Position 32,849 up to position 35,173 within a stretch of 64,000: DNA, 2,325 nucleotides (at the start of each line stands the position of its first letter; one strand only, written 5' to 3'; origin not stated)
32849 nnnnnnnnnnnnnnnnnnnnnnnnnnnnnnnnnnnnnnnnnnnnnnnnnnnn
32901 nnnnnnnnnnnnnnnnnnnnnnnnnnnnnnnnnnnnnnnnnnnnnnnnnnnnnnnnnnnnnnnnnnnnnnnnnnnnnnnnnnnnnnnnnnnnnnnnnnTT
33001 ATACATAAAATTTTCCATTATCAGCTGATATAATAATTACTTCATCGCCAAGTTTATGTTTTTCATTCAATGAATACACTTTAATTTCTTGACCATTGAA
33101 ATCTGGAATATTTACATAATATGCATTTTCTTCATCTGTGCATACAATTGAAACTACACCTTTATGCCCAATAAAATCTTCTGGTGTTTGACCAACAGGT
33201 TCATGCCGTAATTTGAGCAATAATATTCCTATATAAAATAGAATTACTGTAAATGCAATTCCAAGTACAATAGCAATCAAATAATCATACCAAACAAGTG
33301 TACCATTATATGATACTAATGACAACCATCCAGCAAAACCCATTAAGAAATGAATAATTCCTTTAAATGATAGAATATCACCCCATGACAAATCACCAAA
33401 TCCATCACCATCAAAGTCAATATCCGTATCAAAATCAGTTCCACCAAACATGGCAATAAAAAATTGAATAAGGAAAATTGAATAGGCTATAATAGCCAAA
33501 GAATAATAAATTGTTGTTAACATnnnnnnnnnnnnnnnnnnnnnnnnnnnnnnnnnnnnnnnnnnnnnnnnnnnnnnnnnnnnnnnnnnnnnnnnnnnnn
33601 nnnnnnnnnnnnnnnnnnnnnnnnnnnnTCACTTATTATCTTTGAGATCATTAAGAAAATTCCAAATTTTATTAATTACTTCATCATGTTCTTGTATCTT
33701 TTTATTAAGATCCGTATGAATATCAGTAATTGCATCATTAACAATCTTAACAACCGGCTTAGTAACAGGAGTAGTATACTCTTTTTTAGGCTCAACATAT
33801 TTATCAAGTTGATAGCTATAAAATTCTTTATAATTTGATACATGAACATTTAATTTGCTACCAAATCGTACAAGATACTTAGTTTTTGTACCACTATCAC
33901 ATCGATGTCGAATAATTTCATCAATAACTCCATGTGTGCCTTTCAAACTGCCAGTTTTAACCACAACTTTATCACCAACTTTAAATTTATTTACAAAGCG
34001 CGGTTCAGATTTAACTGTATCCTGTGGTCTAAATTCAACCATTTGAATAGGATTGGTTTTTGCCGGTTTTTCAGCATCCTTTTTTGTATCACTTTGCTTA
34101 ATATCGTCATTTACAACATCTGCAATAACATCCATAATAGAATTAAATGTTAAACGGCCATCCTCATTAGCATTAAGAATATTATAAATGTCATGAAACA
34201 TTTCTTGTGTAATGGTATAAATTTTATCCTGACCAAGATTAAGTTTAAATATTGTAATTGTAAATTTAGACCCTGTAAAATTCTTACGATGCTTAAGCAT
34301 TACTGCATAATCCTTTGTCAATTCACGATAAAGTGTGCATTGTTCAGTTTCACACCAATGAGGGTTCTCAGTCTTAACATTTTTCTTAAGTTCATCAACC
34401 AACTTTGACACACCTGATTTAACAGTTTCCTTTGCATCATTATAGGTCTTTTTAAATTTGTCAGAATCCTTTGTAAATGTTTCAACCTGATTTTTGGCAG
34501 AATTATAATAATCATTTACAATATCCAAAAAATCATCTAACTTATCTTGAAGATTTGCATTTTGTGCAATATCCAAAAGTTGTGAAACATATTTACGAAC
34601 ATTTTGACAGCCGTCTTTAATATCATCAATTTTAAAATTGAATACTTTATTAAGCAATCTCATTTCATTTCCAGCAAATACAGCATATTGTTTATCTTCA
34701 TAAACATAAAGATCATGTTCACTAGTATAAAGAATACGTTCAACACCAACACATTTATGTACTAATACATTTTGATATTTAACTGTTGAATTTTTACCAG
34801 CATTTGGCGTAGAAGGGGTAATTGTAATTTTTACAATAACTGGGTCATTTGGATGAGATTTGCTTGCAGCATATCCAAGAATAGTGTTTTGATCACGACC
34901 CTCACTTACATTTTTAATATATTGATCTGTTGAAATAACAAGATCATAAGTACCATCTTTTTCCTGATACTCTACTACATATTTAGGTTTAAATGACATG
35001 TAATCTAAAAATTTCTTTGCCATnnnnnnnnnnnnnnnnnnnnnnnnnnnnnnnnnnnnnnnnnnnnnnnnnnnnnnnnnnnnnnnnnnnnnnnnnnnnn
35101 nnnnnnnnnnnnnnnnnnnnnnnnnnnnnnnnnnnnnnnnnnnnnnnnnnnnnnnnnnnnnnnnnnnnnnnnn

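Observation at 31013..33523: Flotillin (SPFH) and NfeD membrane-microdomain pair encoded by a phage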

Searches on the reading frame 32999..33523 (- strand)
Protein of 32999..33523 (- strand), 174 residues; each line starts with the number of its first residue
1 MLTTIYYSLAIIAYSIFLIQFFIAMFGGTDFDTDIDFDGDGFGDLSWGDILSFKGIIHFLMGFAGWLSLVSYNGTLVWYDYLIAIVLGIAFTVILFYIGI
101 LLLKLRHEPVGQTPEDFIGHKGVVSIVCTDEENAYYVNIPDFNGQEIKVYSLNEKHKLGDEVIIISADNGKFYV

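Call 3: search_protein_families(library=pfam, proteins=[window:32999-33523:-], max_evalue=0.01)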
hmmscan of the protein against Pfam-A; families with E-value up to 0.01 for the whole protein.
window:32999-33523:- (174 aa): 0 families

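Call 4: search_protein_families(library=ncbifam, proteins=[window:32999-33523:-], max_evalue=0.01)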
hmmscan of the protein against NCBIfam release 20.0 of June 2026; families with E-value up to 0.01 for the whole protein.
window:32999-33523:- (174 aa): 0 families

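Call 5: search_protein_families(library=phrogs, proteins=[window:32999-33523:-], max_evalue=0.001)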
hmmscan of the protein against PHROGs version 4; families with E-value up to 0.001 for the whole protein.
window:32999-33523:- (174 aa): 0 families

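Call 6: search_protein_families(library=pfam, proteins=[window:32999-33523:-], max_evalue=10)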
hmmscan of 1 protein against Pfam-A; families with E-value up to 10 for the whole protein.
window:32999-33523:- (174 aa): 2 families
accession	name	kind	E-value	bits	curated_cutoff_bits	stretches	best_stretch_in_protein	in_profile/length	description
PF01957.25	NfeD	-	0.075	13.7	29.1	1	115-174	2-55/57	NfeD-like C-terminal, partner-binding domain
PF01839.29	FG-GAP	-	2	8.9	22.1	1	28-48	2-21/37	FG-GAP repeat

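Call 12: search_dna_similar(query=window:32999-33523:-, collection=phages, mode=protein, max_rows=30, max_evalue=0.01)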
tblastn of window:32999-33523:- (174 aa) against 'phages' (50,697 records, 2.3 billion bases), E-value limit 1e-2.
Records with a match: 2; places in all: 2; records where one place covers at least 80% of the query: 0.
Best place of each record, by identity: <60% 2.
By first word of the organism name: phage 1; Bacteriophage 1.
By host as written in the record: - 2.
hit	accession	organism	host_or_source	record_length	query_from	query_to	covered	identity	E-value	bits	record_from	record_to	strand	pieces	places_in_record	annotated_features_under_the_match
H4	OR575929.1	phage csAssE-Sib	human gut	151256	45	164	69%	39.3%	3e-12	69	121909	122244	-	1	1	transmembrane protein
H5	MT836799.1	Bacteriophage sp.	human fecal samples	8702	50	173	71%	26.2%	2e-3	44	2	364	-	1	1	record has no annotation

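Call 15: find_homologous_proteins(query=window:32999-33523:-, max_evalue=0.001)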
Query window:32999-33523:- (174 aa): 33 proteins with E <= 0.001 among 80 candidates.
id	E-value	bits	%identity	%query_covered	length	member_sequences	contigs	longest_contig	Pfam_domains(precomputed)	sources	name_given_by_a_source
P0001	1.7e-109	382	100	100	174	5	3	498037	-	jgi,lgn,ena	-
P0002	1.2e-79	284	73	100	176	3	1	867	-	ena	-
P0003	1.0e-78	281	74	100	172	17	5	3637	-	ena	-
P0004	3.1e-78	280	71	100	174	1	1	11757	-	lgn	-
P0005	9.1e-78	278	73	100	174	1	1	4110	-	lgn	-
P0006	1.8e-77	277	74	100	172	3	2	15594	-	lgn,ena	-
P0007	3.2e-76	273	71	100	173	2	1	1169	-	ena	-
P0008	3.9e-75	270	70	100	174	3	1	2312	-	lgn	-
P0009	7.2e-75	269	70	100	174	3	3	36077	-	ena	-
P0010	1.6e-73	264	69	100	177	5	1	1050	-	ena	-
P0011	4.8e-73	263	68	100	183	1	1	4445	-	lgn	-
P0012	1.4e-67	245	63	100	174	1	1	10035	-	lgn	-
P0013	3.3e-67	244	64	100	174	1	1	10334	-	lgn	-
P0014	2.2e-66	241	63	100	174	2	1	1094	-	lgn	-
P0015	1.3e-64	235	64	100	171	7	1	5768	-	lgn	-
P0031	2.0e-14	72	36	95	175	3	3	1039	-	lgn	-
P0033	1.5e-6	46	28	97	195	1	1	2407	-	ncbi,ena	-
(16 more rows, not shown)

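Call 23: search_solved_structures(query=A1, max_evalue=10, show_alignments=2)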
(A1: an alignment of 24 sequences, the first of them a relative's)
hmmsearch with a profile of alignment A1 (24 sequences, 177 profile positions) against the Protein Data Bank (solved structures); distinct sequences matched with E-value up to 10: 7.
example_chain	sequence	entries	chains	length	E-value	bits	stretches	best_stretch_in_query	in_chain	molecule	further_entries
1iij_A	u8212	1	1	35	0.18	14.7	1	81-105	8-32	ERBB-2 RECEPTOR PROTEIN-TYROSINE KINASE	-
9kft_R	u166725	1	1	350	0.39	13.6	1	50-75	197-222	fMet-Leu-Phe receptor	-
7t6t_R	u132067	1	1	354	0.39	13.6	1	50-75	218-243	fMet-Leu-Phe receptor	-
7wvu_R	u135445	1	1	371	0.46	13.4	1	50-75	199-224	fMet-Leu-Phe receptor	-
7euo_R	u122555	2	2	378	0.47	13.4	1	50-75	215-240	fMet-Leu-Phe receptor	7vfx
2n2a_A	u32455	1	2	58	0.99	12.3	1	82-113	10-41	Receptor tyrosine-protein kinase erbB-2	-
2k14_A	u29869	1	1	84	1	12.3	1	113-175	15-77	YuaF protein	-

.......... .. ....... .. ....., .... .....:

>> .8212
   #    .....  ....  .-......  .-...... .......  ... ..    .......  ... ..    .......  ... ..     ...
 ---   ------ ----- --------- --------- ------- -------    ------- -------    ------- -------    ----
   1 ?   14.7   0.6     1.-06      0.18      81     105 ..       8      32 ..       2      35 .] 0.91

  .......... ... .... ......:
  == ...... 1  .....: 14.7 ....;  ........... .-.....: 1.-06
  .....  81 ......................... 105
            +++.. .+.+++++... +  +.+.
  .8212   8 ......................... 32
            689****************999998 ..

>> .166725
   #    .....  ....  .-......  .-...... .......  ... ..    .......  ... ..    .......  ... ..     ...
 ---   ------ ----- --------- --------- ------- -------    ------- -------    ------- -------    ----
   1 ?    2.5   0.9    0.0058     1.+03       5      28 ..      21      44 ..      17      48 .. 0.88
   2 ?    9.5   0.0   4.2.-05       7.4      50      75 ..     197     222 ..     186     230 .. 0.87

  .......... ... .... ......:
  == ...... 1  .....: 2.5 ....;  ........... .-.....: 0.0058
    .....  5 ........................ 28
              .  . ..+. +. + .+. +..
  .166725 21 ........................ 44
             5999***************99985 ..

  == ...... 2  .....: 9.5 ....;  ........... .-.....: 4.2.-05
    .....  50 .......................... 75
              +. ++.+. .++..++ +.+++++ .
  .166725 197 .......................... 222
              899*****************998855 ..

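Call 31: search_protein_families(library=pfam, proteins=[P0033, P0031], max_evalue=1)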
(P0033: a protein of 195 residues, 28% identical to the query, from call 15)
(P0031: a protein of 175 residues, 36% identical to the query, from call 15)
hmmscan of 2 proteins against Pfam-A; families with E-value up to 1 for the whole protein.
P0033 (195 aa): 1 family
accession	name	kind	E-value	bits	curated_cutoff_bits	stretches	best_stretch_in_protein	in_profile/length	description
PF01957.25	NfeD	-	0.00027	21.5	29.1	1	132-193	5-57/57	NfeD-like C-terminal, partner-binding domain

P0031 (175 aa): 1 family
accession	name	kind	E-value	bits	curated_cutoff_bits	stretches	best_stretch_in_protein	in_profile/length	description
PF15057.12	DUF4537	-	0.14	12.6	27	1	121-174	23-74/120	Domain of unknown function (DUF4537)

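Call 33: predict_structure(alignment_id=A2)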
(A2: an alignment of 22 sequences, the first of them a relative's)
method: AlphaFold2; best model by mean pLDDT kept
length: 174 residues; sequences in the alignment: 22
mean_pLDDT: 73.0   pTM: 0.40
mean pLDDT of the five models: 73.0, 72.4, 71.0, 69.7, 69.0
residues with pLDDT >= 90: 22; 70-90: 86; 50-70: 48; < 50: 18
segments of 3 or more residues with pLDDT < 50: 31-33, 35-37, 39-45
pLDDT, mean of each block of 10 residues (from residue 1): 59 69 62 46 51 65 72 80 81 77 58 76 90 89 85 89 89 88
secondary structure, 60 per line:
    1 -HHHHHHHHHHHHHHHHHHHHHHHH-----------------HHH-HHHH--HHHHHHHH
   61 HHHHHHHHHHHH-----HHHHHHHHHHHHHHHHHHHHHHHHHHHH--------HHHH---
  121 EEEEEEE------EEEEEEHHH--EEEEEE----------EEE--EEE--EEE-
elements in order: H2-25 H47-50 H53-72 H78-105 H114-117 E121-127 E134-139 E145-150 E161-163 E166-168 E171-173

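Call 35: search_protein_representatives(alignment_id=A2)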
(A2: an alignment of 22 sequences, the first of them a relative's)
Query: 22 sequences, 175 profile positions. Proteins with E-value up to 0.001 (for the whole library): 2245; up to 1e-10: 717; up to 1e-30: 40. The best 150 are listed.
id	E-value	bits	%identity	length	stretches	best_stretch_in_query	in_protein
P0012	1.2e-72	259.7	-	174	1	1-174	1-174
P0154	5.7e-48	179.3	-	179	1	3-173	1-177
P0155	7.2e-47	175.7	-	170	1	3-174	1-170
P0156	4.1e-46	173.2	-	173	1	4-174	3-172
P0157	7.2e-45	169.2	-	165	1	1-174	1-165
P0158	5.9e-44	166.2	-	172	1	3-174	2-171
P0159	2.3e-43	164.3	-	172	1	4-174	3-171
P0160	1.8e-42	161.4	-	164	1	4-174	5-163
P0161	5.5e-41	156.5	-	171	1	3-174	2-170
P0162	2.7e-40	154.3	-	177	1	3-168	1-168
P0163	3.9e-40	153.8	-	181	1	2-174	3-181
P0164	6.1e-40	153.1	-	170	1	3-174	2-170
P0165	5.8e-38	146.7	-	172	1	4-174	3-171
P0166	6.9e-37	143.2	-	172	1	3-174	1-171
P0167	7.5e-37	143.1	-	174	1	3-173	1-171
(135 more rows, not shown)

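Call 37: fold_search(model_id=the predicted structure, library=pdb)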
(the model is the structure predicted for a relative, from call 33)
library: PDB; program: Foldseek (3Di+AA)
matches with E <= 10: 628; with E <= 0.001: 0
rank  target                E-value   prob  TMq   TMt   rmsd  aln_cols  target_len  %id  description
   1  6tqn_A                6.6e-03  0.98  0.24  0.09   9.4       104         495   16  rrn anti-termination complex without S4 (released 2020-08-05)
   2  7px9_F                2.1e-02  1.00  0.25  0.10   2.9        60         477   17  Substrate-engaged mycobacterial Proteasome-associated ATPase - focused 3D refinement (state A) (released 2022-01-19)
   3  3e6z                  2.7e-02  0.99  0.23  0.45   4.0        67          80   16  1.0 A Structure of CusF-W44A-Cu(II) residues 10-88 from Escherichia coli (released 2009-07-07)
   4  7pxc_F                3.1e-02  1.00  0.25  0.10   2.8        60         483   17  Substrate-engaged mycobacterial Proteasome-associated ATPase in complex with open-gate 20S CP - composite map (state A (released 2022-01-19)
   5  2wfw_B                3.3e-02  0.99  0.23  0.31   3.6        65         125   17  Structure and activity of the N-terminal substrate recognition domains in proteasomal ATPases - The Arc domain structu (released 2009-05-12)
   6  7mjv_A                3.3e-02  0.97  0.23  0.10   3.6        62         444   14  MiaB in the complex with s-adenosylmethionine and RNA (released 2021-09-15)
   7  2dgy_MODEL_1_A        3.5e-02  0.99  0.27  0.40   6.3        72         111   19  Solution structure of the eukaryotic initiation factor 1A in MGC11102 protein (released 2006-09-16)
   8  7mjz                  3.5e-02  0.97  0.24  0.11   3.5        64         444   14  The structure of MiaB with pentasulfide bridge (released 2021-09-15)
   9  7pxb_A                3.8e-02  0.99  0.26  0.10   3.0        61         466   15  Substrate-engaged mycobacterial Proteasome-associated ATPase - focused 3D refinement (state B) (released 2022-01-19)
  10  6zxf_j                3.8e-02  0.98  0.27  0.39  12.4        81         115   20  Cryo-EM structure of a late human pre-40S ribosomal subunit - State G (released 2020-12-02)
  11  1kl9                  4.0e-02  0.98  0.26  0.27   3.4        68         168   20  Crystal structure of the N-terminal segment of Human eukaryotic initiation factor 2alpha (released 2002-03-11)
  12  6zxg_j                4.3e-02  0.99  0.25  0.35   3.1        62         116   22  Cryo-EM structure of a late human pre-40S ribosomal subunit - State H1 (released 2020-12-02)
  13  4ql5_A                4.6e-02  1.00  0.27  0.64   2.2        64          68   17  Crystal structure of translation initiation factor IF-1 from Streptococcus pneumoniae TIGR4 (released 2014-07-02)
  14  7mjx_A                4.6e-02  0.93  0.26  0.12   5.5        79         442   13  MiaB in the complex with 5'-deoxyadenosine, methionine and RNA (released 2021-09-15)
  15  7px9_E                4.9e-02  1.00  0.25  0.10   3.1        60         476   17  Substrate-engaged mycobacterial Proteasome-associated ATPase - focused 3D refinement (state A) (released 2022-01-19)
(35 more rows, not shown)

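Call 39: search_protein_families(library=pfam, alignment_id=A3, max_evalue=0.01)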
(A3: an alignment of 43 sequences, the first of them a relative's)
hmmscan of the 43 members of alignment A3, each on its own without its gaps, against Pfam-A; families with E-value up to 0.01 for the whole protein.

A. member 1, P0001 (174 aa): 0 families

B. families by the number of members that match (of 43 scanned): 6 families
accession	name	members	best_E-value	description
PF01957.25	NfeD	15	1.5e-06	NfeD-like C-terminal, partner-binding domain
PF03631.20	Virul_fac_BrkB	1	0.0035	Virulence factor BrkB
PF01891.21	CbiM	1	0.0037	Cobalt uptake substrate-specific transmembrane region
PF11346.13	DUF3149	1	0.0044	Protein of unknown function (DUF3149)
PF07406.16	NICE-3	1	0.0069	NICE-3 protein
PF07907.16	YibE_F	1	0.0093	YibE/F-like protein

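Call 46: search_protein_families(library=padloc, proteins=[window:32999-33523:-], max_evalue=0.01)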
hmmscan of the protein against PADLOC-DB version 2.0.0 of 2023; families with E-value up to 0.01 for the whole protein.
window:32999-33523:- (174 aa): 0 families

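Call 64: find_encoding_contigs(protein=P0033, flank=4000, max_places=3)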
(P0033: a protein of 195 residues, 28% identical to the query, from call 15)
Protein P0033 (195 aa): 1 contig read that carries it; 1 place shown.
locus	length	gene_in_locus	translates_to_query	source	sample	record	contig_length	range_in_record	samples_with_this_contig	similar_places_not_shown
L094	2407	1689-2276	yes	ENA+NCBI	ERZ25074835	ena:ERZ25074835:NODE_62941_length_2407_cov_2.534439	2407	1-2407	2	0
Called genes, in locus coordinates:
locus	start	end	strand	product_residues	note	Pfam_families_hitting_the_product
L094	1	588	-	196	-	?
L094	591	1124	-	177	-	PF01871:AMMECR1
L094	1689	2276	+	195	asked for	-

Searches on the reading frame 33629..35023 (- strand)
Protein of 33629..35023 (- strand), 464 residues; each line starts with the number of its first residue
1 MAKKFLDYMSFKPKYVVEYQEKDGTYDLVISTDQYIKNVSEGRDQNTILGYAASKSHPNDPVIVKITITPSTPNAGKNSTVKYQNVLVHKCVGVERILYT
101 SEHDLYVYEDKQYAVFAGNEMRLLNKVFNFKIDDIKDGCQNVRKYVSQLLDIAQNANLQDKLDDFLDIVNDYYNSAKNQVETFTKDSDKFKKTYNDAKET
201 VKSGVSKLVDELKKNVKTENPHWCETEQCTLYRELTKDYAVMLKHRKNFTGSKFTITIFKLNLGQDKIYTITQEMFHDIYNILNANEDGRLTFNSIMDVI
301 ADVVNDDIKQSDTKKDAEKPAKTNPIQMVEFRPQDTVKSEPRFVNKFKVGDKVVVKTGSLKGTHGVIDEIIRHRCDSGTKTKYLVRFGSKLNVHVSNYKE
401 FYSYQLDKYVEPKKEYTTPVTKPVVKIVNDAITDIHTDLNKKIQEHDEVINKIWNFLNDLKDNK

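Call 3: search_protein_families(library=pfam, proteins=[window:33629-35023:-], max_evalue=0.01)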
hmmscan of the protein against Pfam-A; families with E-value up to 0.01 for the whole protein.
window:33629-35023:- (464 aa): 2 families
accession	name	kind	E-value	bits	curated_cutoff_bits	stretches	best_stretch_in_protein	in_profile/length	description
PF07464.16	ApoLp-III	-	0.0027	18.3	36.3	0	140-218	29-109/146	Apolipophorin-III precursor (apoLp-III)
PF00467.35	KOW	-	0.0067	16.7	22.3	0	349-374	1-26/32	KOW motif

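Call 5: search_protein_families(library=phrogs, proteins=[window:33629-35023:-], max_evalue=0.001)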
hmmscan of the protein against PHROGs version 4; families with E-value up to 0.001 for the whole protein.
window:33629-35023:- (464 aa): 0 families

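Call 46: search_protein_families(library=padloc, proteins=[window:33629-35023:-], max_evalue=0.01)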
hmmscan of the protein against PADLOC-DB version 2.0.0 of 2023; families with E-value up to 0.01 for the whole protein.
window:33629-35023:- (464 aa): 0 families

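Call 87: search_dna_similar(query=window:33629-35023:-, collection=phages, mode=protein, max_rows=6)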
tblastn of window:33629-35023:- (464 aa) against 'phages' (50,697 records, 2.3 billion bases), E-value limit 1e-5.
No match.
